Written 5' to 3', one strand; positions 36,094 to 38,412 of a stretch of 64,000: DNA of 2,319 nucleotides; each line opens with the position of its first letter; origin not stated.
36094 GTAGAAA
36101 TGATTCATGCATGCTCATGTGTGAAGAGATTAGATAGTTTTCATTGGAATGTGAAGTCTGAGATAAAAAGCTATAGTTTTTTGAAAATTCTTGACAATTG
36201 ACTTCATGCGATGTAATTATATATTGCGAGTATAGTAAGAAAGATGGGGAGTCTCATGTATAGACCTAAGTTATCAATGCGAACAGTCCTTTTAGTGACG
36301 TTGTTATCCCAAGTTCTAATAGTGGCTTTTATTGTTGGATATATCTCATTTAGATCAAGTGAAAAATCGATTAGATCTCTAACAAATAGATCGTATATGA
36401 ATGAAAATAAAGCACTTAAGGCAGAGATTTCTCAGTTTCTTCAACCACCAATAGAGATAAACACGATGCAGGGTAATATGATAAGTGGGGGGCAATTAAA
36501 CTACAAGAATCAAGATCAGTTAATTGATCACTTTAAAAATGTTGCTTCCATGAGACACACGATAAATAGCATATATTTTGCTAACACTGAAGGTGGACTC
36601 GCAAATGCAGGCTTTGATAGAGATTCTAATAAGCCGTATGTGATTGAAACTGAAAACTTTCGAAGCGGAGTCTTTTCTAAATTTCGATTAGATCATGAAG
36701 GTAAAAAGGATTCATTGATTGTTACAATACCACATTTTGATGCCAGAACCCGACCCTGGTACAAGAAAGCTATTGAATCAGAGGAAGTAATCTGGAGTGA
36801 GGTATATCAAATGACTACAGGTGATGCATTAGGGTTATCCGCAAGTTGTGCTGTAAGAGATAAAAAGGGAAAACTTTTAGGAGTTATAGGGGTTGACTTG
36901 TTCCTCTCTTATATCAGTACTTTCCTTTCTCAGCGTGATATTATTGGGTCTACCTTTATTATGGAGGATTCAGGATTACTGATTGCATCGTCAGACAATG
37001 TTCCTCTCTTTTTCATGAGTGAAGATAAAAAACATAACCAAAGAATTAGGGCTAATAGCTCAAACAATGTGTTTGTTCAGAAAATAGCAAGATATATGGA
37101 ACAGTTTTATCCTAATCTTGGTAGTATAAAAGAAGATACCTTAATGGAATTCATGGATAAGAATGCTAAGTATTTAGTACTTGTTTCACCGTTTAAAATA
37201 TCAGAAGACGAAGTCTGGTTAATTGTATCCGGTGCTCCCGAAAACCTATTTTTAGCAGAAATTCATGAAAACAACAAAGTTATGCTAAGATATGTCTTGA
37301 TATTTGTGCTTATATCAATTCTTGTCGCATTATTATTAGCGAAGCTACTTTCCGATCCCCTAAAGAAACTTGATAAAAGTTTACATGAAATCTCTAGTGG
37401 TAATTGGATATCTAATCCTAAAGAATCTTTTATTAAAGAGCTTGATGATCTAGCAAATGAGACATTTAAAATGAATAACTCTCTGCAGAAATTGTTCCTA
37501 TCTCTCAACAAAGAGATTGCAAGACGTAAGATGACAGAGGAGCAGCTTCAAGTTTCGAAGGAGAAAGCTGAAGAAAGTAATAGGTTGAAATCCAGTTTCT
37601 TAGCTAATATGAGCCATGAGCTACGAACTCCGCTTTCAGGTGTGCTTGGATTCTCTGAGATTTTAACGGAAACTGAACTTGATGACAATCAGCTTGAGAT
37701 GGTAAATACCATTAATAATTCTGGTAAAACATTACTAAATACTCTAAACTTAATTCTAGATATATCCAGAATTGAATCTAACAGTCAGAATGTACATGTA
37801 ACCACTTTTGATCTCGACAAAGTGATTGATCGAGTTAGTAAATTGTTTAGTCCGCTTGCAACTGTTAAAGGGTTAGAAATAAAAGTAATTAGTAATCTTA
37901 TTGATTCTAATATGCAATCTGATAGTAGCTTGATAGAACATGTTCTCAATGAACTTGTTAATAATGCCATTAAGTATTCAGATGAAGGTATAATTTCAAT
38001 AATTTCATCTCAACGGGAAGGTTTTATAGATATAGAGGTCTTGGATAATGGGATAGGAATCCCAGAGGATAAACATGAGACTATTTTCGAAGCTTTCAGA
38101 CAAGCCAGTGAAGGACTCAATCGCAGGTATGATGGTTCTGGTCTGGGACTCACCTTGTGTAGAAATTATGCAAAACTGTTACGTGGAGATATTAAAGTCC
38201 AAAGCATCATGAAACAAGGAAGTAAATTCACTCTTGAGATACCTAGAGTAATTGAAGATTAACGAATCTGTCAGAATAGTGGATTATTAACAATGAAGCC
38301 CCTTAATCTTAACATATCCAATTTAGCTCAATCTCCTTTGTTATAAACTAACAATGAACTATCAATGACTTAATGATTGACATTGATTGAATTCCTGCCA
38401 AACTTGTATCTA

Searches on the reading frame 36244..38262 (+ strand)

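Call 19: search_protein_families(library=ncbifam, proteins=[window:36244-38262:+])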
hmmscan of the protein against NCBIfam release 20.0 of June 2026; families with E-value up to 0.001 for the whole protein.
window:36244-38262:+ (672 aa): 80 families (the best 25 are shown)
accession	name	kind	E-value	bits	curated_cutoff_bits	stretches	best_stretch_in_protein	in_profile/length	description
NF041947.1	LuxQ_Vibrio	equivalog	1e-66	225.4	1200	1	420-667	443-695/843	quorum-sensing autoinducer 2 sensor kinase/phosphatase LuxQ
TIGR02956.1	TMAO_torS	equivalog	9.9e-65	219.2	676.5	1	436-667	451-681/967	TMAO reductase system sensor histidine kinase/response regulator TorS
NF008318.0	PRK11107.1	equivalog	9.9e-65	219.1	890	1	350-667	183-517/920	two-component sensor histidine kinase BarA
NF011874.0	PRK15347.1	equivalog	3.1e-55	187.7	852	1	292-667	246-613/921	two component system sensor kinase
NF045901.1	HisKinLetSLeg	equivalog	1.1e-53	182.5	1650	1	351-666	184-516/906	two-component system sensor histidine kinase LetS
NF008099.0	PRK10841.1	equivalog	5e-50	170.2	920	1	426-667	448-689/949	two-component system sensor histidine kinase RcsC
NF033092.0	HK_WalK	equivalog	3.6e-47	161.2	725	2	440-667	366-593/594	cell wall metabolism sensor histidine kinase WalK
NF046044.1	PnpS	equivalog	5.3e-47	160.7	400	1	445-667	166-390/390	two-component system histidine kinase PnpS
NF008302.0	PRK11091.1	equivalog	5.8e-47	160.4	838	1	439-667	273-504/779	aerobic respiration two-component sensor histidine kinase ArcB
NF038297.2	hybrid_HK_HrmK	equivalog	5.3e-46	157.5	725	1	419-668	205-457/607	hybrid histidine kinase/response regulator HrmK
NF047874.1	MASE3_PAS_HK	subfamily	1.3e-45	156.4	560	1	374-668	320-625/655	MASE3 domain-containing sensor histidine kinase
NF008543.0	PRK11466.1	equivalog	7e-45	153.2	982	1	347-667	335-661/914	TMAO reductase system sensor histidine kinase/response regulator TorS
NF041832.1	near_NosP_CTERM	subfamily_domain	8.2e-44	150.2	400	1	443-669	1-226/370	NahK/ErcS family hybrid sensor histidine kinase/response regulator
NF047465.1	hybrid_HK_LvrA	exception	1.6e-42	145.5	1200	1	415-667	171-421/819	hybrid histidine kinase/response regulator LvrA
NF040691.1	MtrAB_MtrB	equivalog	9.1e-40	137.1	450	1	433-670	255-494/507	MtrAB system histidine kinase MtrB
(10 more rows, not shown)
